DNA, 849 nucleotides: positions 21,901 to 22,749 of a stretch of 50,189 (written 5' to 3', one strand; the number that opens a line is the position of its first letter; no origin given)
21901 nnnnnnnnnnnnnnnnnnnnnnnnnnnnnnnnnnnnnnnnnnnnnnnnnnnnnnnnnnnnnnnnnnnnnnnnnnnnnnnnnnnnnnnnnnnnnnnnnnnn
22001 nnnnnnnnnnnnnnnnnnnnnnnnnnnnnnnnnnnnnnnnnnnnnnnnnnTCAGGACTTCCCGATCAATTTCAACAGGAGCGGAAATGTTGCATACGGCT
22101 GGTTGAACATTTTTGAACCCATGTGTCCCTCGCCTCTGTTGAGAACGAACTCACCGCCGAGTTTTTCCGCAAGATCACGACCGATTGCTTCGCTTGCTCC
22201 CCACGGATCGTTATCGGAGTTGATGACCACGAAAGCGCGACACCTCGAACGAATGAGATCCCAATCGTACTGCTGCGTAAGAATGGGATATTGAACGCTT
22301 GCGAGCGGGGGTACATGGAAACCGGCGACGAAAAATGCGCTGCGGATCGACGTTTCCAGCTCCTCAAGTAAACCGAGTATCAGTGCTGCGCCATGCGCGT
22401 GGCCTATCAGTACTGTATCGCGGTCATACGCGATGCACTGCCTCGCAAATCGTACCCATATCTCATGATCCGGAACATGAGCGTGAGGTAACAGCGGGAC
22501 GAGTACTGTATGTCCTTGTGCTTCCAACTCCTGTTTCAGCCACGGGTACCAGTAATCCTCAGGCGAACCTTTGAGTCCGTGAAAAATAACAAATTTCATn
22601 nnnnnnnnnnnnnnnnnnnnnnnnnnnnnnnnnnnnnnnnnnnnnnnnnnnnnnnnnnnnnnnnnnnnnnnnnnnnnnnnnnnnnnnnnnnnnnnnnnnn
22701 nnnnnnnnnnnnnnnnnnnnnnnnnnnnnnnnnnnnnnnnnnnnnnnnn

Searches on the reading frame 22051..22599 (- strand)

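Call 76: search_protein_families(library=pfam, proteins=[window:22051-22599:-], max_evalue=0.001)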
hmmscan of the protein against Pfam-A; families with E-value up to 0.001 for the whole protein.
window:22051-22599:- (182 aa): 3 families
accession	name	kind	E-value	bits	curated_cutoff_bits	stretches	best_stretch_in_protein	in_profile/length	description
PF06821.19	Ser_hydrolase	-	4.5e-17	62.9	22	1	3-163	1-157/172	Serine hydrolase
PF12697.13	Abhydrolase_6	-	0.00028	22.1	26.3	0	4-99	2-100/217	Alpha/beta hydrolase family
PF00561.26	Abhydrolase_1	-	0.00063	19.9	25.8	0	4-100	4-112/245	alpha/beta hydrolase fold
